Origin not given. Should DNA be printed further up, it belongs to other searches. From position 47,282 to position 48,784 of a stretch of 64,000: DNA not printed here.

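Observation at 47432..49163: AT-richer RHH + zinc-ribbon / HNH-like / glycine-zipper gene pair with an operator-like palindrome in its promoter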

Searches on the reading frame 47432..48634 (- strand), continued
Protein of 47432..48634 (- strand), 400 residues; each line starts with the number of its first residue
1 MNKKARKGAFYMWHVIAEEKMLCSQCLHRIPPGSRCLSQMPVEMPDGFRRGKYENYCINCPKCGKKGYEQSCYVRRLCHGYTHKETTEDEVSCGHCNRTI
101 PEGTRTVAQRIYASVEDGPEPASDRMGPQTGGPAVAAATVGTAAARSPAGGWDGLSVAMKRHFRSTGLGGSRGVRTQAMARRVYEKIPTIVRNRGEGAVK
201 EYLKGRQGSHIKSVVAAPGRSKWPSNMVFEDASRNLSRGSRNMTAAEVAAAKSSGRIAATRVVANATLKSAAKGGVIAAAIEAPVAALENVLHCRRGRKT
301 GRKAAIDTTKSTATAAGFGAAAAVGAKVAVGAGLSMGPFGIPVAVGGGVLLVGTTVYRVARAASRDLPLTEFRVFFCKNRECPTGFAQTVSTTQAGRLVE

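Call 31: fold_search(model_id=the predicted structure, library=pdb)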
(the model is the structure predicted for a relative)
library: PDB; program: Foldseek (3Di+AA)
matches with E <= 10: 66; with E <= 0.001: 0
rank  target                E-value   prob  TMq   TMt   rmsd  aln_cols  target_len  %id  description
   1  6m6z_A                1.7e+00  0.05  0.09  0.13  22.3       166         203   13  A de novo designed transmembrane nanopore, TMH4C4 (released 2020-06-24)
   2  2khm_MODEL_1_A        1.9e+00  0.12  0.13  0.28  11.7       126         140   14  Structure of the C-terminal non-repetitive domain of the spider dragline silk protein ADF-3 (released 2010-04-14)
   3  4mqs_A                2.1e+00  0.06  0.13  0.16  15.6       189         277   13  Structure of active human M2 muscarinic acetylcholine receptor bound to the agonist iperoxo (released 2013-11-27)
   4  7qsd_Y                2.2e+00  0.11  0.14  0.31  13.7       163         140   16  Bovine complex I in the active state at 3.1 A (released 2022-03-02)
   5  7b9v_D                2.5e+00  0.12  0.07  0.13  10.9        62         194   14  Yeast C complex spliceosome at 2.8 Angstrom resolution with Prp18/Slu7 bound (released 2021-03-10)
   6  8pkm_R                2.6e+00  0.07  0.14  0.18  15.2       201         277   12  Befiradol-bound serotonin 5-HT1A receptor - Gi Protein Complex (released 2024-05-29)
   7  2dqb_E                2.6e+00  0.02  0.12  0.12  18.5       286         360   11  Crystal structure of dNTP triphosphohydrolase from Thermus thermophilus HB8, which is homologous to dGTP triphosphohyd (released 2007-01-23)
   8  9fco_T                2.8e+00  0.15  0.12  0.40   6.1        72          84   18  Structure of E. coli 30S-IF1-IF3-mRNA-Kasugamycin complex (released 2025-03-19)
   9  2gen                  3.2e+00  0.06  0.13  0.22  14.4       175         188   10  Structural Genomics, the crystal structure of a probable transcriptional regulator from Pseudomonas aeruginosa PAO1 (released 2006-04-18)
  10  9eky_A                3.4e+00  0.04  0.10  0.09  16.9       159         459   11  (+)ML-SI3 bound TRPML2 in a pre-open state (released 2025-06-18)
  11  9h90_t                3.6e+00  0.11  0.11  0.32   6.3        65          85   22  Cryo-EM structure of the Vibrio natrigens 30S ribosomal subunit in complex with spectinomycin. (released 2025-05-21)
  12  9hla_A                3.6e+00  0.05  0.10  0.09  16.6       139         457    7  TRPML1 in complex with compound 9a (released 2025-06-04)
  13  4x0r_B                3.8e+00  0.02  0.10  0.15  23.7       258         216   10  Crystal structure of human MxB stalk domain (released 2014-12-10)
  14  8ib4_Y                4.0e+00  0.13  0.15  0.34  10.3       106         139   18  Respiratory complex CI:CIII2, type IA, Wild type mouse under cold temperature (released 2024-09-18)
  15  8qj2_A                4.3e+00  0.11  0.16  0.23   7.2       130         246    8  Structure of active state MC4R in complex with a potent ligand mimicking nanobody (released 2024-09-25)
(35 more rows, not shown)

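Call 73: list_cluster_members(proteins=[P0001, P0272, P0003, P0004, P0231, P0239, P0207, P0247])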
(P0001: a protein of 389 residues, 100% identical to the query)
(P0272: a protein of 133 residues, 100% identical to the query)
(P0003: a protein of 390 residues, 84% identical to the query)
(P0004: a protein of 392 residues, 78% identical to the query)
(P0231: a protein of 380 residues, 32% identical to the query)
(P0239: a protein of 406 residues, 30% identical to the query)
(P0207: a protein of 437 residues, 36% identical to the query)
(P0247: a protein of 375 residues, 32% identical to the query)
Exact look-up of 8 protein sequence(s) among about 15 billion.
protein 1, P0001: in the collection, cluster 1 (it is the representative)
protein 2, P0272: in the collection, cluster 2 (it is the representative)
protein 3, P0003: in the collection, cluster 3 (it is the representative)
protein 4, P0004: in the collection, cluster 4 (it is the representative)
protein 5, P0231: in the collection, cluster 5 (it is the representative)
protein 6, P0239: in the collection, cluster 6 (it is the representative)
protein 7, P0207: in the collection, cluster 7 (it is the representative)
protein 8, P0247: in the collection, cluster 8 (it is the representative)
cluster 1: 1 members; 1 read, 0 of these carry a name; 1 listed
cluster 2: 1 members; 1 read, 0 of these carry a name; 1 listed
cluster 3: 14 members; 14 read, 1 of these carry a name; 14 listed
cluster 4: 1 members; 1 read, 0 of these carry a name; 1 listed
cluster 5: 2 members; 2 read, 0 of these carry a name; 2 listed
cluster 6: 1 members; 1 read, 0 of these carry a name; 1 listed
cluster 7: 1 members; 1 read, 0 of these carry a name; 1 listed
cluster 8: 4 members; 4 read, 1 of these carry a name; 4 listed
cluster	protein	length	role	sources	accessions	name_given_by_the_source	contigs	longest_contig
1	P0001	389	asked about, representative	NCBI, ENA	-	-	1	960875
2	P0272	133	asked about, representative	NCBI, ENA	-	-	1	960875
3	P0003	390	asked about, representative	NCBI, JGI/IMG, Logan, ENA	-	hypothetical protein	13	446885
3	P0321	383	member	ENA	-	-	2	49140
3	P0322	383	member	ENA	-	-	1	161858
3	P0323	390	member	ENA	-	-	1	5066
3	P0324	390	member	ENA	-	-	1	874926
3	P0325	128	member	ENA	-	-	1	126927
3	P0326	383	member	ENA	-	-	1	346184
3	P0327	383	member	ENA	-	-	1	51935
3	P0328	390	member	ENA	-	-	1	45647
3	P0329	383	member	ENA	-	-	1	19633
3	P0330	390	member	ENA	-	-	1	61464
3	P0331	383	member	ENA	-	-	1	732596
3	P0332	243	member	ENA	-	-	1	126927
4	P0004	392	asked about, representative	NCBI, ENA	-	-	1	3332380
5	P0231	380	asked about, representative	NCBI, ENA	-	-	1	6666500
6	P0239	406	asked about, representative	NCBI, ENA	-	-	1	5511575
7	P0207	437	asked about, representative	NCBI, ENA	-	-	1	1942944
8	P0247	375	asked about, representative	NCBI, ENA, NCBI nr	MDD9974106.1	MAG: hypothetical protein OXU27_08870 [Candidatus Poribacteria bacterium] | hypothetical protein [Candidatus Poribacteria bacterium]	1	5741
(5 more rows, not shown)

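Call 74: search_protein_families(library=pfam, proteins=[P0174], max_evalue=1)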
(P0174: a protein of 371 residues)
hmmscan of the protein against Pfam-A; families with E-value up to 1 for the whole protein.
P0174 (371 aa): 3 families
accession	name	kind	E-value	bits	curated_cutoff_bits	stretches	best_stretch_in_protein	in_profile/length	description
PF11981.13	DUF3482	-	0.0078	16.1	29.2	1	275-321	151-202/293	Domain of unknown function (DUF3482)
PF22078.1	Ribosomal_bL9m_C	-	0.22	11.9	27.7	1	45-92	8-56/86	Large ribosomal subunit protein bL9m C-terminal domain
PF10228.14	HPF1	-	0.79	9.8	27.1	0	7-89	73-155/251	Histone PARylation factor 1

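Call 78: find_encoding_contigs(protein=P0057, flank=5000, max_places=2)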
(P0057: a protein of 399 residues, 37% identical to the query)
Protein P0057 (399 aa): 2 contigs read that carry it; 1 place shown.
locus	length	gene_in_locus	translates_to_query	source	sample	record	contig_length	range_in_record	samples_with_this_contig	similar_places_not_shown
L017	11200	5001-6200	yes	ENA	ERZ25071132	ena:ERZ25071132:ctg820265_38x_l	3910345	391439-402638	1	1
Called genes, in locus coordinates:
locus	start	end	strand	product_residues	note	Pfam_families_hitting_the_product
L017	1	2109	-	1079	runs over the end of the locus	PF00133:tRNA-synt_1, PF09334:tRNA-synt_1g (weak), PF08264:Anticodon_1, PF19302:DUF5915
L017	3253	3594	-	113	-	PF03496:ADPrib_exo_Tox (weak)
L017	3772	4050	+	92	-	PF18929:DUF5678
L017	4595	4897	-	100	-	PF13395:HNH_4 (weak), PF01844:HNH, PF14279:HNH_5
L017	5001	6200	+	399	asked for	-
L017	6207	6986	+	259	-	-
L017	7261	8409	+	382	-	PF01321:Creatinase_N, PF00557:Peptidase_M24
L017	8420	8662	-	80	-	-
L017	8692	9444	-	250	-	PF00106:adh_short, PF08659:KR, PF13561:adh_short_C2, PF23441:SDR (weak)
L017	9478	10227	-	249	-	PF00106:adh_short, PF08659:KR, PF13561:adh_short_C2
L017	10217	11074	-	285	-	PF02811:PHP (weak)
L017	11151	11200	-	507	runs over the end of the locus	PF12072:RNase_Y_N, PF00013:KH_1 (weak), PF01966:HD, PF08668:HDOD (faint)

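Call 79: find_encoding_contigs(protein=P0021, flank=5000, max_places=2)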
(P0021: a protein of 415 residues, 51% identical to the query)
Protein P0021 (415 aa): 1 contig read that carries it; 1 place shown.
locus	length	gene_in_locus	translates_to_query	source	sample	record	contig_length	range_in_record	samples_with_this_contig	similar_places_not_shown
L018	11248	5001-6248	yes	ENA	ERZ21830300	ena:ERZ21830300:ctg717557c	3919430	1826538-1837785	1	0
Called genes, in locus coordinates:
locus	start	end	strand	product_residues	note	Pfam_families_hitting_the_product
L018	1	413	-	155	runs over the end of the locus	PF01894:YjbQ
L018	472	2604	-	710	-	PF09492:Pec_lyase (faint), PF13249:SQHop_cyclase_N, PF07678:TED_complement (faint), PF13243:SQHop_cyclase_C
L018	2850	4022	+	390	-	PF13173:AAA_14, PF13635:DUF4143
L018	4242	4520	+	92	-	PF05015:HigB-like_toxin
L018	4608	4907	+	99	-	PF01381:HTH_3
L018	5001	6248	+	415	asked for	-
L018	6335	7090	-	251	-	PF01048:PNP_UDP_1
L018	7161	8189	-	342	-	PF04055:Radical_SAM, PF11946:DUF3463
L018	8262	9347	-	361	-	PF00348:polyprenyl_synt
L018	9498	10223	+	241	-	PF05685:Uma2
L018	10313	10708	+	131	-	PF00507:Oxidored_q4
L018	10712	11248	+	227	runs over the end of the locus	PF01058:Oxidored_q6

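Call 81: search_protein_families(library=pfam, proteins=[L005:9220-9903:+, L017:6207-6986:+, L007:3839-5743:+, L006:4910-5677:+], max_evalue=1)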
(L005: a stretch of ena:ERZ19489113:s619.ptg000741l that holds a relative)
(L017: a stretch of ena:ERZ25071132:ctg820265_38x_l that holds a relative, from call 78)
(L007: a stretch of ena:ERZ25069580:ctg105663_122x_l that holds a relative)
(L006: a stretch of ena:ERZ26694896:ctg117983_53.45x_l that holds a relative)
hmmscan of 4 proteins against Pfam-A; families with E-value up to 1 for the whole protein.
L005:9220-9903:+ (227 aa): 0 families

L017:6207-6986:+ (259 aa): 0 families

L007:3839-5743:+ (634 aa): 2 families
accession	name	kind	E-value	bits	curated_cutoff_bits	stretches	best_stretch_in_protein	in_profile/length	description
PF03592.21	Terminase_2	-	0.075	14.1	26.1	1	163-242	44-122/141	Terminase small subunit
PF21597.2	TetR_C_43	-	0.11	13.1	27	1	215-270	33-89/105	Transcriptional regulator SbtR-like, C-terminal domain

L006:4910-5677:+ (255 aa): 1 family
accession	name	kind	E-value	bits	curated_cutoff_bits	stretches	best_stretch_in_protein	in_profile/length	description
PF12647.12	RNHCP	-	0.071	13.5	24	1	170-196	21-47/90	RNHCP domain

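Call 84: find_related_loci(query=P0001, collection=viral_contigs, flank=6000)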
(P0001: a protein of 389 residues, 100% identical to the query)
Query P0001 (389 aa) in viral_contigs; peptide patterns used: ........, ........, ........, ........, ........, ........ (x = any residue, [..] = any of these).
7 stretches matched a pattern, but none encodes a relative of the query by tblastn (E <= 1e-3).

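Call 85: find_related_loci(query=P0029, collection=viral_contigs, flank=6000)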
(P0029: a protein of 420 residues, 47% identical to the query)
Query P0029 (420 aa) in viral_contigs; peptide patterns used: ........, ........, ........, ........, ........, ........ (x = any residue, [..] = any of these).
9 stretches matched a pattern, but none encodes a relative of the query by tblastn (E <= 1e-3).

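Call 86: search_dna_similar(query=P0001, collection=phages, mode=protein, max_evalue=0.01)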
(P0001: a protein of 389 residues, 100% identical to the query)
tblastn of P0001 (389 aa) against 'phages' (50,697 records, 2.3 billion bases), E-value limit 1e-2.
No match.

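Call 87: search_dna_similar(query=P0001, collection=plasmids, mode=protein, max_evalue=0.01)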
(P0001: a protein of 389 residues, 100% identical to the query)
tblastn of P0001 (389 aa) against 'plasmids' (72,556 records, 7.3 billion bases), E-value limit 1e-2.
Records with a match: 2; places in all: 2; records where one place covers at least 80% of the query: 0.
Best place of each record, by identity: <60% 2.
By first word of the organism name: Trichormus 2.
By predicted mobility (MOB-suite, as given by PLSDB): conjugative 2.
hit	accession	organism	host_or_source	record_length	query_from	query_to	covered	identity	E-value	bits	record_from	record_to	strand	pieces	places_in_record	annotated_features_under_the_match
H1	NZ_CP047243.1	Trichormus variabilis 0441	cell culture,thermal spring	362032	144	301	41%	28.8%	5e-5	53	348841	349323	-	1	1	hypothetical protein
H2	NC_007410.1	Trichormus variabilis ATCC 29413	-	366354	144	301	41%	28.8%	5e-5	53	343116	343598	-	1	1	hypothetical protein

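Call 88: get_annotated_region(hit=H2, flank=6000)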
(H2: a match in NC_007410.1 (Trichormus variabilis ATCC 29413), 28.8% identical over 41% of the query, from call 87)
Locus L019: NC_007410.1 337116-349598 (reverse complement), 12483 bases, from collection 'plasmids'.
description: Trichormus variabilis ATCC 29413 plasmid A, complete sequence
organism: Trichormus variabilis ATCC 29413 (NCBI taxid 240292)
taxonomy: Bacteria; Cyanobacteriota; Cyanophyceae; Nostocales; Nostocaceae; Trichormus; Trichormus variabilis; Trichormus variabilis ATCC 29413
host: -; source: -; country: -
typing (MOB-suite, as given by PLSDB): conjugative; replicon rep_cluster_38; relaxase MOBV,MOBV; mating-pair formation MPF_T
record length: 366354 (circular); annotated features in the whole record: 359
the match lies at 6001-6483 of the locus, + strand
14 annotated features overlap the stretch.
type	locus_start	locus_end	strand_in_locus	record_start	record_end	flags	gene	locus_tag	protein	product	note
CDS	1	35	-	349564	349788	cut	-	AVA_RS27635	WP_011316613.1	hypothetical protein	-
CDS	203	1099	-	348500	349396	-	-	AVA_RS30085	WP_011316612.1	hypothetical protein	-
CDS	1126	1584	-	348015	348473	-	-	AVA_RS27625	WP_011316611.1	DUF1392 family protein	-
CDS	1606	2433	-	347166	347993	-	-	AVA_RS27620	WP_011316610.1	hypothetical protein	-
CDS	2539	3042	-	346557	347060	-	-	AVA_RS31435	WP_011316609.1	hypothetical protein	-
CDS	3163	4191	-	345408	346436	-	-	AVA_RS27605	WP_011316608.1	hypothetical protein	-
CDS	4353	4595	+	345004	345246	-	-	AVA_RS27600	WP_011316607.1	helix-turn-helix transcriptional regulator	-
CDS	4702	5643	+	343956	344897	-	-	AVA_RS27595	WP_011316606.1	hypothetical protein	-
CDS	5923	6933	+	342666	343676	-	-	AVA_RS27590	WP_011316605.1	hypothetical protein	-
CDS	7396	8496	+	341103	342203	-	-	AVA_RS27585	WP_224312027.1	ParM/StbA family protein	GO:0030541 - plasmid partitioning [Evidence IEA]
CDS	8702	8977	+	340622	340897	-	-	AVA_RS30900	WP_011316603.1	hypothetical protein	-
CDS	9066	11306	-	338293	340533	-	-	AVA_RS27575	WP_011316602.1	DNA phosphorothioation-associated putative methyltransferase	-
CDS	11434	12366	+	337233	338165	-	-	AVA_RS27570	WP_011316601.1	DUF4007 family protein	-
CDS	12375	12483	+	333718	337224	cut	-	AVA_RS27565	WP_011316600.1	hypothetical protein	-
